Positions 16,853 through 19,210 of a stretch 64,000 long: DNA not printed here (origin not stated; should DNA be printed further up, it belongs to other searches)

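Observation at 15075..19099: Very low-GC (~36%) Gabija-like gene pair inserted between convergent can and clpB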

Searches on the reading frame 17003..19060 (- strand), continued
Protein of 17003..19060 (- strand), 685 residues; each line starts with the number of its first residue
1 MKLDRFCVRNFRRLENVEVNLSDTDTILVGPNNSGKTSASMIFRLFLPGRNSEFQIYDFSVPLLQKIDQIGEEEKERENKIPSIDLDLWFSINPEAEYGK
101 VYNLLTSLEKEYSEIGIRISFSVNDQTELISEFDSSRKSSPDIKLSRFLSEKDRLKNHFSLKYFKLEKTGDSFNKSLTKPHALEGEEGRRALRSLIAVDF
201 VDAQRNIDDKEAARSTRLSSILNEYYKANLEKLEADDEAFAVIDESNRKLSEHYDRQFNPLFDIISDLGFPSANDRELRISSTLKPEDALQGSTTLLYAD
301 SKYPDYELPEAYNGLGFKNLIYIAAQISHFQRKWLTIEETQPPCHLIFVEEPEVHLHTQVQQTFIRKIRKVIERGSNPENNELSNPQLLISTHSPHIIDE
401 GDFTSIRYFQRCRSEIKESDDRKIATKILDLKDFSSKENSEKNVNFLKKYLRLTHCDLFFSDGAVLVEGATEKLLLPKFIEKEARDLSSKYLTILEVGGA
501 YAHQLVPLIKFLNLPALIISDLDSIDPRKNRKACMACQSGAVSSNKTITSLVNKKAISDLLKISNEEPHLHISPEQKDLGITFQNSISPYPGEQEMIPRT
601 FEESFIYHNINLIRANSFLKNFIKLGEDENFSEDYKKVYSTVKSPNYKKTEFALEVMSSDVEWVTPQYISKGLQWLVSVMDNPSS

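Call 35: search_solved_structures(query=A1, show_alignments=2, max_evalue=0.001)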
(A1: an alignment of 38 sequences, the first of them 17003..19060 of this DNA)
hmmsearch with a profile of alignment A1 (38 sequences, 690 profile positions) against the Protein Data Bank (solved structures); distinct sequences matched with E-value up to 0.001: 20.
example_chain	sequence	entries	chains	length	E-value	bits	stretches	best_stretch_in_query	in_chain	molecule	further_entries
8jq9_B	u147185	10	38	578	6.1e-14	54.8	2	345-528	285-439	Endonuclease GajA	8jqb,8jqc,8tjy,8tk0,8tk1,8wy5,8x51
8wy4_A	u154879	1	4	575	6.2e-14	54.8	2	345-528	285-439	Endonuclease GajA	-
8j4t_A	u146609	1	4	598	7.1e-14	54.6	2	346-528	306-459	Endonuclease GajA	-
8sm3_A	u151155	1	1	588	3e-13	52.5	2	345-528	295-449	Endonuclease GajA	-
8u7i_A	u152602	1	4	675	5.3e-13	51.7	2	346-528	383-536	Endonuclease GajA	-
6nk8_A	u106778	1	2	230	1e-11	47.5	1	447-528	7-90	Class 2 OLD family nuclease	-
6p74_A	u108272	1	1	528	1.3e-11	47.1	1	345-542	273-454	Putative ATP-dependent endonuclease of the OLD family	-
6njv_A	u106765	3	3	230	2.7e-10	42.7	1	447-526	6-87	Xcc_CTR_I | Xcc_ctr_pt | Xcc_ctr_Hg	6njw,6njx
9n69_A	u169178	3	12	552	6.1e-10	41.6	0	344-417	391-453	AAA family ATPase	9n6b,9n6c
9vkz_A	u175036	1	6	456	2.4e-09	39.6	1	2-43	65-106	Retron Ec78 probable ATPase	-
9vh1_D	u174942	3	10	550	2.8e-09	39.4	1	2-43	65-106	Retron Ec78 probable ATPase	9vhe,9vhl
9kjx_B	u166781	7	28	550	7.1e-09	38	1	2-43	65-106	AAA family ATPase | Retron I-A effector PtuA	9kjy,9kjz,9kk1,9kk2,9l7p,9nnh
22bu_B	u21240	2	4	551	1.2e-08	37.3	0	344-413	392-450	AAA family ATPase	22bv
22et_E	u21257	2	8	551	2.8e-08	36.1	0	3-47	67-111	PtuA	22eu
9nnk_C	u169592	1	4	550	5e-08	35.3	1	2-43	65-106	Retreon I-A effector PtuA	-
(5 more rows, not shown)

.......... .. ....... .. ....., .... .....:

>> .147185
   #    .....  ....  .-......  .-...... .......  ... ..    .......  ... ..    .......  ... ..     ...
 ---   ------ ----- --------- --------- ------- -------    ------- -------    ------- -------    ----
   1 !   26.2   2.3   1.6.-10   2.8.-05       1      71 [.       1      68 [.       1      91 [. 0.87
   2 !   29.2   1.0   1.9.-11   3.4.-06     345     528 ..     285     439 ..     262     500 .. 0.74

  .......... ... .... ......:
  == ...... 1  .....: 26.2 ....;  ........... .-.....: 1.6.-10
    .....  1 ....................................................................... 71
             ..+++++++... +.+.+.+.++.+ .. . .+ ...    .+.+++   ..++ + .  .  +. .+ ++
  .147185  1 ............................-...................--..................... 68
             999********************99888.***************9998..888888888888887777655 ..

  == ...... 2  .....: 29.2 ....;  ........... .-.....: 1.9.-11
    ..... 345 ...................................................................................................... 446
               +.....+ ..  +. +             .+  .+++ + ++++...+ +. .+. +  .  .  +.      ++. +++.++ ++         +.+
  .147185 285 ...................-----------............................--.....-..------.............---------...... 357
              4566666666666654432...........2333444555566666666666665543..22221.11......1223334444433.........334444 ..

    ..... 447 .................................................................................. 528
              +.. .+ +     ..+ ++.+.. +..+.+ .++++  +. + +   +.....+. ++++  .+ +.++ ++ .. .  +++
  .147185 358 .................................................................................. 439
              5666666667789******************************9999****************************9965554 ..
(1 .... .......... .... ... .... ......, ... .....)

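Call 52: search_dna_similar(query=window:17003-19060:-, collection=plasmids, mode=protein, max_rows=12)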
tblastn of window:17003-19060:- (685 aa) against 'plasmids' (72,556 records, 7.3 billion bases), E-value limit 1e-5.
Records with a match: 427; places in all: 434; records where one place covers at least 80% of the query: 108.
Best place of each record, by identity: <60% 427.
By first word of the organism name: Rhizobium 44; Klebsiella 35; Burkholderia 25; Bacillus 25; Citrobacter 22; Agrobacterium 20; Enterobacter 19; Sinorhizobium 16; Streptomyces 16; Phaeobacter 14; and 84 more.
By predicted mobility (MOB-suite, as given by PLSDB): conjugative 225; non-mobilizable 132; mobilizable 70.
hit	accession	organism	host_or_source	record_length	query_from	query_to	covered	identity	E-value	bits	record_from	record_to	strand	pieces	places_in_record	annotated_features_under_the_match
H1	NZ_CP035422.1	Leisingera sp. NJS204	cell culture,Marine Biofilm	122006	1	676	99%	42.6%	1e-176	566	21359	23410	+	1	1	AAA family ATPase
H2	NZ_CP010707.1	Phaeobacter inhibens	cell culture,algae aquaculture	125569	1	676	99%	42.6%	1e-176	566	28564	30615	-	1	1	AAA family ATPase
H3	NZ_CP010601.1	Phaeobacter inhibens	cell culture,clam larvae aquaculture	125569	1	676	99%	42.6%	1e-176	566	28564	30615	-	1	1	AAA family ATPase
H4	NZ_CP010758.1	Phaeobacter inhibens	cell culture,clam larvae aquaculture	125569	1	676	99%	42.6%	1e-176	566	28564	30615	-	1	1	AAA family ATPase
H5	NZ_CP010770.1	Phaeobacter piscinae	cell culture,fish larvae aquaculture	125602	1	676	99%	42.6%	1e-176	566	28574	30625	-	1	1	AAA family ATPase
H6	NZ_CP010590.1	Phaeobacter gallaeciensis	cell culture,clam larvae aquaculture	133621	1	676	99%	42.6%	1e-176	566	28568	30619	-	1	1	AAA family ATPase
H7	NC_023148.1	Phaeobacter gallaeciensis DSM 26640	-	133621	1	676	99%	42.6%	1e-176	566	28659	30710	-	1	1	AAA family ATPase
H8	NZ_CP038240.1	Leisingera sp. NJS201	cell culture,Marine Biofilm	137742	1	676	99%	42.6%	1e-176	566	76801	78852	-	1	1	AAA family ATPase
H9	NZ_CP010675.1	Phaeobacter gallaeciensis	cell culture,clam larvae aquaculture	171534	1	676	99%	42.6%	1e-176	566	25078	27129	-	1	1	AAA family ATPase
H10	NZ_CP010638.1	Phaeobacter gallaeciensis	cell culture,clam aquaculture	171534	1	676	99%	42.6%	1e-176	566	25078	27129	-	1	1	AAA family ATPase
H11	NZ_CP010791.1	Phaeobacter gallaeciensis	cell culture,algae aquaculture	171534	1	676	99%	42.6%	1e-176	566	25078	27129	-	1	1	AAA family ATPase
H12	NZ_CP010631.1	Phaeobacter inhibens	cell culture,clam larvae aquaculture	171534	1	676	99%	42.6%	1e-176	566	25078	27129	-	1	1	AAA family ATPase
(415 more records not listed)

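Call 53: predict_structure(alignment_id=A1)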
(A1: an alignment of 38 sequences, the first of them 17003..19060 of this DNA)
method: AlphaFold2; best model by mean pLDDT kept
length: 685 residues; sequences in the alignment: 38
mean_pLDDT: 82.0   pTM: 0.79
mean pLDDT of the five models: 82.0, 80.1, 79.0, 78.2, 76.3
residues with pLDDT >= 90: 246; 70-90: 309; 50-70: 115; < 50: 15
segments of 3 or more residues with pLDDT < 50: 206-216
pLDDT, mean of each block of 10 residues (from residue 1): 94 93 91 82 83 89 91 85 96 84 83 91 95 92 94 94 89 66 92 91 56 48 65 66 79 75 68 61 66 65 68 63 81 80 89 67 81 70 79 81 91 79 87 91 90 77 91 93 91 83 90 92 92 88 92 90 76 73 85 81 90 76 76 85 82 86 91 91 53
secondary structure, 60 per line:
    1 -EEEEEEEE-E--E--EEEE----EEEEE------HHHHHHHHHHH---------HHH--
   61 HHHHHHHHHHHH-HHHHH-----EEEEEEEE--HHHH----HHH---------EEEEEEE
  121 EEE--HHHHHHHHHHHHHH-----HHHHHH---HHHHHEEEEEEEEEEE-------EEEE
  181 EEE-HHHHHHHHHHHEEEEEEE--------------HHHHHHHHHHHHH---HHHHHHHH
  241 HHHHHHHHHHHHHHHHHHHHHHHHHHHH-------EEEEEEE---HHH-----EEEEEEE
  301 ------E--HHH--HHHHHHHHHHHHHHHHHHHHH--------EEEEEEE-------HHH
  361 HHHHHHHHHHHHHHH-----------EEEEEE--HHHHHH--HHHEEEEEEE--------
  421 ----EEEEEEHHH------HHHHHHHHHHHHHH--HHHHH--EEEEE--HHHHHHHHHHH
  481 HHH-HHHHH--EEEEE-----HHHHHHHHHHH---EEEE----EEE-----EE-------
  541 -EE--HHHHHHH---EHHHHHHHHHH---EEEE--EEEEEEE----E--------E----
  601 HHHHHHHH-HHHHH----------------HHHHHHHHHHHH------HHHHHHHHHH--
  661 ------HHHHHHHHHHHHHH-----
elements in order: E2-9 E17-20 E25-29 H36-46 H61-72 H74-78 E84-91 H94-97 E114-123 H126-139 H145-150 H154-158 E159-169 E177-183 H185-195 E196-202 H217-229 H233-268 E276-282 E294-300 H315-335 E344-350 H358-375 E387-392 H395-400 E406-412 E425-430 H440-453 H456-460 E463-467 H470-483 H485-489 E492-496 H502-512 E516-519 E524-526 H546-552 H557-566 E570-573 E576-582 H601-608 H610-614 H631-642 H649-658 H667-680

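Call 56: get_annotated_region(hit=H2, flank=5000)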
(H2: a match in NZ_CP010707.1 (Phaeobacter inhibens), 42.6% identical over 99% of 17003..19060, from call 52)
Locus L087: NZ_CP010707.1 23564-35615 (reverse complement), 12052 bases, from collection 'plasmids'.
description: Phaeobacter inhibens strain P66 plasmid pP66_b, complete sequence
organism: Phaeobacter inhibens (NCBI taxid 221822)
taxonomy: Bacteria; Pseudomonadota; Alphaproteobacteria; Rhodobacterales; Roseobacteraceae; Phaeobacter; Phaeobacter inhibens
host: -; source: cell culture,algae aquaculture; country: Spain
typing (MOB-suite, as given by PLSDB): conjugative; replicon rep_cluster_558; relaxase MOBP; mating-pair formation MPF_T
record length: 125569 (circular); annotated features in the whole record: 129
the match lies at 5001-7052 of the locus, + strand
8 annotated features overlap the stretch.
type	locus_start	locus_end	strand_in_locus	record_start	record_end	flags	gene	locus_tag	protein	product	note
CDS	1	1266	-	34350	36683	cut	-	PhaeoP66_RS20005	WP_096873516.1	relaxase/mobilization nuclease domain-containing protein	-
CDS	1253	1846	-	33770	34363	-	-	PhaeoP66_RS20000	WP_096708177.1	helix-turn-helix domain-containing protein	-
CDS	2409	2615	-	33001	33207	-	-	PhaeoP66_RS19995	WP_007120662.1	hypothetical protein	-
CDS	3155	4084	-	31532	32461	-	-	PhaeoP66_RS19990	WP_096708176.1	DUF2493 domain-containing protein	-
CDS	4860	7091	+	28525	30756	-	-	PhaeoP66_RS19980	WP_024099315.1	AAA family ATPase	-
CDS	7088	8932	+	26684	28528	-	-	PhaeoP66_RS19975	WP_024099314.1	UvrD-helicase domain-containing protein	-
CDS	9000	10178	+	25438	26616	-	-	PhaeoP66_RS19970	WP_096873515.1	DNA repair exonuclease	-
CDS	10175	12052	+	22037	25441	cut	-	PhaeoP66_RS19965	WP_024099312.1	AAA family ATPase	-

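Call 57: search_protein_families(library=ncbifam, proteins=[window:17003-19060:-])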
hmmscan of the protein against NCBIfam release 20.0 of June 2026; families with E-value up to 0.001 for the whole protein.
window:17003-19060:- (685 aa): 5 families
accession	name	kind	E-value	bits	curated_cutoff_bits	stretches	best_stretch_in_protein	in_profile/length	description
NF038234.1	retron_eff_Eco8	equivalog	1.3e-15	57.1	250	1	346-525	275-441/679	retron Eco8 family effector endonuclease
NF041760.1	PtuA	equivalog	1.2e-10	40.9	500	2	347-427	380-449/524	retron Ec78 anti-phage system effector ATPase PtuA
TIGR04435.1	restrict_AAA_1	hypoth_equivalog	7.6e-06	24.9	300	1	346-413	421-485/568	restriction system-associated AAA family ATPase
NF047739.1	antiphage_MADS3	equivalog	9.3e-05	21.7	420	0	7-38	6-36/427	methylation-associated defense system AAA family ATPase MAD3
TIGR00611.2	recf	equivalog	0.00043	19.6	172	0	5-38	3-36/339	DNA replication/repair protein RecF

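Call 58: fold_search(model_id=the predicted structure, library=pdb)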
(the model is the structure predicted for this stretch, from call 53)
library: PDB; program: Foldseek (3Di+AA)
matches with E <= 10: 766; with E <= 0.001: 172
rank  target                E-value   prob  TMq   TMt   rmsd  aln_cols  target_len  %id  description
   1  8u7i_A                1.2e-19  1.00  0.44  0.47  14.0       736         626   15  Structure of the phage immune evasion protein Gad1 bound to the Gabija GajAB complex (released 2023-11-22)
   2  8x5i_B                4.2e-19  1.00  0.43  0.52  15.7       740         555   14  Structure of ATP/Mg2+ bound Gabija GajA (released 2024-02-28)
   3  8x5i_D                2.9e-18  1.00  0.43  0.51  14.9       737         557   14  Structure of ATP/Mg2+ bound Gabija GajA (released 2024-02-28)
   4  8sm3_A                9.7e-18  1.00  0.42  0.50  13.7       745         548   13  Structure of Bacillus cereus VD045 Gabija GajA-GajB Complex (released 2023-11-22)
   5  6p74                  1.5e-17  1.00  0.37  0.47  14.6       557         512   16  OLD nuclease from Thermus Scotoductus (released 2020-01-29)
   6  9lpa_B                5.1e-17  1.00  0.37  0.35  19.5       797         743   14  The cryo-EM structure of retron Eco8 in an active state (released 2025-11-19)
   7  9x94_F                8.4e-17  1.00  0.38  0.36  20.1       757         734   14  Apo Retron-Eco8 complex (released 2026-03-18)
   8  9x9b_B                1.0e-16  1.00  0.40  0.37  19.7       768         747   14  Retron-Eco8 complex with ATP-Mg2+ (released 2026-03-04)
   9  9p4j_A                1.5e-16  1.00  0.39  0.37  20.3       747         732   13  The structure of Retron Eco8 in Apo state (released 2025-11-12)
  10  8tjy_A                1.9e-16  1.00  0.40  0.53  12.6       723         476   14  Structure of Gabija AB complex (released 2024-04-24)
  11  9x94_J                2.0e-16  1.00  0.38  0.36  20.2       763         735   14  Apo Retron-Eco8 complex (released 2026-03-18)
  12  9lp9_B                2.4e-16  1.00  0.40  0.37  19.8       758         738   14  The cryo-EM structure of retron Eco8 in a standby state (released 2025-11-19)
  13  8x5i_C                6.1e-16  1.00  0.42  0.56  11.3       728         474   13  Structure of ATP/Mg2+ bound Gabija GajA (released 2024-02-28)
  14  8x5i_A                1.8e-15  1.00  0.43  0.58   9.1       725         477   13  Structure of ATP/Mg2+ bound Gabija GajA (released 2024-02-28)
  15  8jqb_A                3.1e-14  1.00  0.43  0.59   8.7       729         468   12  Structure of Gabija GajA-GajB 4:4 Complex (released 2024-02-28)
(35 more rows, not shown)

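Call 75: search_dna_similar(query=window:17003-19060:-, collection=phages, mode=protein, max_rows=8)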
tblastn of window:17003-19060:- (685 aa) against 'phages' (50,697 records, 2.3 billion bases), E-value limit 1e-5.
Records with a match: 8; places in all: 8; records where one place covers at least 80% of the query: 4.
Best place of each record, by identity: <60% 8.
By first word of the organism name: Bacteriophage 5; Burkholderia 2; Pseudomonas 1.
By host as written in the record: - 5; Burkholderia cenocepacia strain C6433 2; Pseudomonas aeruginosa 02-5867 1.
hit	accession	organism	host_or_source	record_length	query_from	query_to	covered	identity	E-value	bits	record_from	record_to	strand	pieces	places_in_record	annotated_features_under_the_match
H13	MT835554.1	Bacteriophage sp.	human fecal samples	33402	1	681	99%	28.0%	2e-75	270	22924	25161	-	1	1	record has no annotation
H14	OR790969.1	Pseudomonas phage PfAC02b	Pseudomonas aeruginosa 02-5867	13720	1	676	99%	26.0%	2e-46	183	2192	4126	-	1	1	ATP-dependent endonuclease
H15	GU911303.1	Burkholderia phage KS5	Burkholderia cenocepacia strain C6433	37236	1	567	83%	21.4%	1e-9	68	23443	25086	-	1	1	28: gp28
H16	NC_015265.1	Burkholderia phage KS5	Burkholderia cenocepacia strain C6433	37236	1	567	83%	21.4%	1e-9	68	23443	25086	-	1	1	28: ATP-dependent endonuclease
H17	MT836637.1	Bacteriophage sp.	human fecal samples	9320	303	547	36%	28.0%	1e-7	61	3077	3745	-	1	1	record has no annotation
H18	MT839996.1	Bacteriophage sp.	human fecal samples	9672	277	523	36%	25.9%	5e-14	82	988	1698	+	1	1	record has no annotation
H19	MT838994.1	Bacteriophage sp.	human fecal samples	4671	313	516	30%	26.3%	2e-9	67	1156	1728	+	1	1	record has no annotation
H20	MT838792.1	Bacteriophage sp.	human fecal samples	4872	313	503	28%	27.7%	6e-12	75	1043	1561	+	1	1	record has no annotation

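Call 82: search_protein_representatives(protein=window:17003-19060:-)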
Query: 685 residues. Proteins with E-value up to 0.001 (for the whole library): 3677; up to 1e-10: 1370; up to 1e-30: 514. The best 150 are listed.
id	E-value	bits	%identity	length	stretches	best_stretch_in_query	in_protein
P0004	3.4e-229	778.8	53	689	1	1-680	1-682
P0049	2.9e-195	666.7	49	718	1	1-680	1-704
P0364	4.6e-182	623.2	48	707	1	1-680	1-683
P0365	1.4e-176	605.0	59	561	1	182-680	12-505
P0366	2.0e-176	604.5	45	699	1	1-681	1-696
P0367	3.8e-170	583.8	44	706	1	1-678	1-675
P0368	4.7e-142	491.0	43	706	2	1-413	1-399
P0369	6.6e-142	490.5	43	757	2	2-379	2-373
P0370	2.9e-140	485.0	41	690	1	1-678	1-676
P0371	1.4e-135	469.5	40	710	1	4-678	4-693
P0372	1.0e-134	466.7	42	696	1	1-678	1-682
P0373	1.8e-126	439.5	41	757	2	4-529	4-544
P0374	4.8e-124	431.4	41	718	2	153-680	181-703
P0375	1.1e-123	430.2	49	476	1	4-470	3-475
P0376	1.2e-121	423.5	40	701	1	1-678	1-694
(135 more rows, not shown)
